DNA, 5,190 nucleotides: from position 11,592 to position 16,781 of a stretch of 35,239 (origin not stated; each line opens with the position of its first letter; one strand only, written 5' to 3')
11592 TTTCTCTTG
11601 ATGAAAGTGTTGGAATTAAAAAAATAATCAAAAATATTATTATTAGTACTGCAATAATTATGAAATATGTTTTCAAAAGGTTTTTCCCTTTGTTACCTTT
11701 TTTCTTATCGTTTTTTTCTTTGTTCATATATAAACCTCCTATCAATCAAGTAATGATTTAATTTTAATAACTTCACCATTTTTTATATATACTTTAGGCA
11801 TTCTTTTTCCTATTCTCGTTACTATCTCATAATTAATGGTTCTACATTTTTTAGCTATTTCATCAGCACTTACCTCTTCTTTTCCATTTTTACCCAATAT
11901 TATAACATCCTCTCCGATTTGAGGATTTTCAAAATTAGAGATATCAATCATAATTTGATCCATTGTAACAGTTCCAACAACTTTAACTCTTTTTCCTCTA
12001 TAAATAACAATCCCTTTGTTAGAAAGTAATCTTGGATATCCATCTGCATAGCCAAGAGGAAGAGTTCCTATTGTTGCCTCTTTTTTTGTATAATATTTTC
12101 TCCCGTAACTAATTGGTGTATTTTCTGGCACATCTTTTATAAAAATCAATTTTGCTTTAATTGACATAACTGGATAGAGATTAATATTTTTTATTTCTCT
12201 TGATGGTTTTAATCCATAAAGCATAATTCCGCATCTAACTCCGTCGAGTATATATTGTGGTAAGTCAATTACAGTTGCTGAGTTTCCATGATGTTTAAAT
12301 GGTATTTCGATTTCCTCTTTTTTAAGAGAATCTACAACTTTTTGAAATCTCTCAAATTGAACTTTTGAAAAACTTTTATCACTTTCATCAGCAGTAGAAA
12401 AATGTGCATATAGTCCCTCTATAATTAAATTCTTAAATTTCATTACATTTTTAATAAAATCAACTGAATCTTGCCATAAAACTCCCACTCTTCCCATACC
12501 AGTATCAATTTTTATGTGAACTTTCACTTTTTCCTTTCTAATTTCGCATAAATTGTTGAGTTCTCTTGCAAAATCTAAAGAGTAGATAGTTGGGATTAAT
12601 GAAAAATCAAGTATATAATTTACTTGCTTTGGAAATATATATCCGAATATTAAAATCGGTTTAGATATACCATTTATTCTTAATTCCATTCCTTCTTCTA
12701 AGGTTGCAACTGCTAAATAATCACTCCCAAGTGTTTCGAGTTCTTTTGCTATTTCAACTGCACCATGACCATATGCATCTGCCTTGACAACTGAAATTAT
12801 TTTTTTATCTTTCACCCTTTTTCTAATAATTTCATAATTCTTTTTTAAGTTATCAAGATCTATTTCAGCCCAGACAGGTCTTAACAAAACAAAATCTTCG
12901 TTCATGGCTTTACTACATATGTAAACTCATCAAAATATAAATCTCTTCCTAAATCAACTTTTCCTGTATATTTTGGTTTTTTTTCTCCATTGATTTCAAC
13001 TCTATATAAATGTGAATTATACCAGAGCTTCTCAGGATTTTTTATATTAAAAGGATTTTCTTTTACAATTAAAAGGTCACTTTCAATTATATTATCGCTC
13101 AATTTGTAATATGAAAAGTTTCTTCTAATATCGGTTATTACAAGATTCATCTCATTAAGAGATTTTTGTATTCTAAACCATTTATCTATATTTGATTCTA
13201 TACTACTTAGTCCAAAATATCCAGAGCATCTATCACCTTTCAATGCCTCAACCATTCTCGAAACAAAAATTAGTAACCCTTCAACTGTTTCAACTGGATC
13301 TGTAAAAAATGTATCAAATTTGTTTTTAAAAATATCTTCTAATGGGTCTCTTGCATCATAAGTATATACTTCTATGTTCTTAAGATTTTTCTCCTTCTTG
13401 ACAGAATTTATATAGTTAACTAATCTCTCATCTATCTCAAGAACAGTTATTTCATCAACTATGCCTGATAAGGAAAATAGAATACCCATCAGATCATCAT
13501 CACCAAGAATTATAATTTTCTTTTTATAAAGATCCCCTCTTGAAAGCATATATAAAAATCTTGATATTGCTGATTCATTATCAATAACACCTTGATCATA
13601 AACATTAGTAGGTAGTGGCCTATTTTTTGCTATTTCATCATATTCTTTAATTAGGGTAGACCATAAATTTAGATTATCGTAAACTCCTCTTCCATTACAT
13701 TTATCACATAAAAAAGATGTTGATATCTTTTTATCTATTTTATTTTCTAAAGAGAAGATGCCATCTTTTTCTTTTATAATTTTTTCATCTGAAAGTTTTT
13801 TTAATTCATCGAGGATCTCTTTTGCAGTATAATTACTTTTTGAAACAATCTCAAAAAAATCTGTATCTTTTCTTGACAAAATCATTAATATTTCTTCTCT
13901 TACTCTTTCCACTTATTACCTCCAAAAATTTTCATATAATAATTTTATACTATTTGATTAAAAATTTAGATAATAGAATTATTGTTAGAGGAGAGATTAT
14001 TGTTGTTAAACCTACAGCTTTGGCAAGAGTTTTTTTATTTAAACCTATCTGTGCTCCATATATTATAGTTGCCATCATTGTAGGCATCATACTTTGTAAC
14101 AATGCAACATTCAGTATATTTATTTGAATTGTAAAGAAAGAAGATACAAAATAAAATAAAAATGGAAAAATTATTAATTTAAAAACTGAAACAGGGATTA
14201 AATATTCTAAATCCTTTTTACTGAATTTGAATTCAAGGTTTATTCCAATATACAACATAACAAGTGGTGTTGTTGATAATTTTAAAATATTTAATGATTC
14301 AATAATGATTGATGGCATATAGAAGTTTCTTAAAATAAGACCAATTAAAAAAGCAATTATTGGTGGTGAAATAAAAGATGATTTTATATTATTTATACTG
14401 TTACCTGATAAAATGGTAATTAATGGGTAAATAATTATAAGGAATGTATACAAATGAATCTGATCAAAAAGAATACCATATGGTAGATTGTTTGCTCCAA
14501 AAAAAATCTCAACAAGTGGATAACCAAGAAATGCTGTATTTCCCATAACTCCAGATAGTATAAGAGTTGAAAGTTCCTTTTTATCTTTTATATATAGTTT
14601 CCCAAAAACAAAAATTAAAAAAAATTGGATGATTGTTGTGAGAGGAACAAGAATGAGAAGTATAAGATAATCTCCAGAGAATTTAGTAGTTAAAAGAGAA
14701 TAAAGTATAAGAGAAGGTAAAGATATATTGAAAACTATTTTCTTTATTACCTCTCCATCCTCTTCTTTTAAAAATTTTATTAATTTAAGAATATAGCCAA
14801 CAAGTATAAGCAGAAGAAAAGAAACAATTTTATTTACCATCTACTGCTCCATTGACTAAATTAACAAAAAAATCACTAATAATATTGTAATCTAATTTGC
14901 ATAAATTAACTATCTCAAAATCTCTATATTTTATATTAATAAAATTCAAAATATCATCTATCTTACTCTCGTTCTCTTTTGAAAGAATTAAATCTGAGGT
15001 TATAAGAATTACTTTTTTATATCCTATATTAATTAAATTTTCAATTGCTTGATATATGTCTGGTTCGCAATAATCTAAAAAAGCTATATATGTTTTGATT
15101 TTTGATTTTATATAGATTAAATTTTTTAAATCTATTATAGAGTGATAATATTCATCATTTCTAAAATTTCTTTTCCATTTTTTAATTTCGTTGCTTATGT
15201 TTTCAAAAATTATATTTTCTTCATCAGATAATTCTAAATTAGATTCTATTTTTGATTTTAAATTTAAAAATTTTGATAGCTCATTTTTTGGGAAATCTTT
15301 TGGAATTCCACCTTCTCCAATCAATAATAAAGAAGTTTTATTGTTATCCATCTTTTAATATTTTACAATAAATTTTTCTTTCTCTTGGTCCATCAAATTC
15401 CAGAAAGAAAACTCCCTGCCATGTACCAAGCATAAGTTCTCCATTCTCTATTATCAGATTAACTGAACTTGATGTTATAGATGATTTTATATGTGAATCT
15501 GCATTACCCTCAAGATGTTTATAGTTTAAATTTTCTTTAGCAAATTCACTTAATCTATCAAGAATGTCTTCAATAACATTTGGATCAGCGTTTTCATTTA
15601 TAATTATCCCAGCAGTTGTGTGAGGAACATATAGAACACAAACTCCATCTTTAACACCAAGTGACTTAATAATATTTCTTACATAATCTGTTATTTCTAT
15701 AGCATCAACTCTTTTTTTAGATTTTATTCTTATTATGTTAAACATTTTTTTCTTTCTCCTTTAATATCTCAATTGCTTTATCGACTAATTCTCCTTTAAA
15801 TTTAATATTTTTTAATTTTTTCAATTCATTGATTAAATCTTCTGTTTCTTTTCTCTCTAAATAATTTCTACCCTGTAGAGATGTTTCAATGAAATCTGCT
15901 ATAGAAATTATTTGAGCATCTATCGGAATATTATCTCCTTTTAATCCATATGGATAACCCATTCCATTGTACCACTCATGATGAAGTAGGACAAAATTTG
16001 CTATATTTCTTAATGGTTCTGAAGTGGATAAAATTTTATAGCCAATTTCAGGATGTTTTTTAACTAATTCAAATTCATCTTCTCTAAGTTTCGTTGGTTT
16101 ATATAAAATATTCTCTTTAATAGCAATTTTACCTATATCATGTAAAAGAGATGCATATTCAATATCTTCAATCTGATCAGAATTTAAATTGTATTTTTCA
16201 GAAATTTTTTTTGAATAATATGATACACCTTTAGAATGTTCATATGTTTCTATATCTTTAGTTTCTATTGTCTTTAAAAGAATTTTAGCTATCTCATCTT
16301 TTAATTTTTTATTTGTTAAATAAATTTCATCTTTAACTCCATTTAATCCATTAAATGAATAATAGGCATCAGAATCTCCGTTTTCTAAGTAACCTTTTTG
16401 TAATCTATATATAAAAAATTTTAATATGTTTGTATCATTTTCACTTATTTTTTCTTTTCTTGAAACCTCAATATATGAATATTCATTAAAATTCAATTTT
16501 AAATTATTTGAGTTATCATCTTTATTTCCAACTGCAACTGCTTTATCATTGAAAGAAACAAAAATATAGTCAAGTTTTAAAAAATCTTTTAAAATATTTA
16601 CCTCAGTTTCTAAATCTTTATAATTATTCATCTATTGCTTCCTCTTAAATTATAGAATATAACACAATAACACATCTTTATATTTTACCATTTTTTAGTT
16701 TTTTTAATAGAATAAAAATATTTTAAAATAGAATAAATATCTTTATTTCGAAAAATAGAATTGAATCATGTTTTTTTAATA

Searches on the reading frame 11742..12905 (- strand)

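Call 54: search_protein_families(library=pfam, proteins=[window:11742-12905:-], max_evalue=0.00001)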
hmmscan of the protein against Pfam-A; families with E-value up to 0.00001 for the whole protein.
window:11742-12905:- (387 aa): 2 families
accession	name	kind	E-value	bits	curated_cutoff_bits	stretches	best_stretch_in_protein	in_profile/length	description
PF01168.26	Ala_racemase_N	-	7.8e-67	225.6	24.1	1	15-234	1-220/220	Alanine racemase, N-terminal domain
PF00842.27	Ala_racemase_C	-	8.9e-46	155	25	1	246-373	1-127/127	Alanine racemase, C-terminal domain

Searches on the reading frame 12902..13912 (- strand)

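Call 54: search_protein_families(library=pfam, proteins=[window:12902-13912:-], max_evalue=0.00001)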
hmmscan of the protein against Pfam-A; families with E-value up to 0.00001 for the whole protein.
window:12902-13912:- (336 aa): 1 family
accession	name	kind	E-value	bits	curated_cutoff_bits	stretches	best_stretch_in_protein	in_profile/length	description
PF01861.22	BpsA_C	-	1.2e-76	257.7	27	1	87-329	2-239/243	Branched-chain polyamine synthase A C-terminal domain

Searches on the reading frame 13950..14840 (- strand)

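Call 54: search_protein_families(library=pfam, proteins=[window:13950-14840:-], max_evalue=0.00001)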
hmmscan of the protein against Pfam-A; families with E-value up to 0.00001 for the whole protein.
window:13950-14840:- (296 aa): 1 family
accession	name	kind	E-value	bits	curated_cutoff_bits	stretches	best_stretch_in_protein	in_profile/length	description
PF03547.23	Mem_trans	-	2.8e-27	95.7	25.7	1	2-289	3-341/343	Membrane transport protein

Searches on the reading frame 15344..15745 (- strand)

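Call 54: search_protein_families(library=pfam, proteins=[window:15344-15745:-], max_evalue=0.00001)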
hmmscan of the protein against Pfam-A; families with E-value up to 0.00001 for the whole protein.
window:15344-15745:- (133 aa): 1 family
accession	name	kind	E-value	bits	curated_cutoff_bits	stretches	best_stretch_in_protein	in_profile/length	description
PF01894.22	UPF0047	-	5.1e-41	139.9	27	1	17-129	1-117/117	Uncharacterised protein family UPF0047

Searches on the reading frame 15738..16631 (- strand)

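Call 54: search_protein_families(library=pfam, proteins=[window:15738-16631:-], max_evalue=0.00001)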
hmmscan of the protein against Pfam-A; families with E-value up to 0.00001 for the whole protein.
window:15738-16631:- (297 aa): 2 families
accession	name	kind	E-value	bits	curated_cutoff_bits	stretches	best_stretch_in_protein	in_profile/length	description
PF13487.12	HD_5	-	1.1e-27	97.3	27.2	1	120-275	5-163/170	HD domain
PF01966.28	HD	-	9.2e-20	71.5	22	1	129-248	1-113/116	HD domain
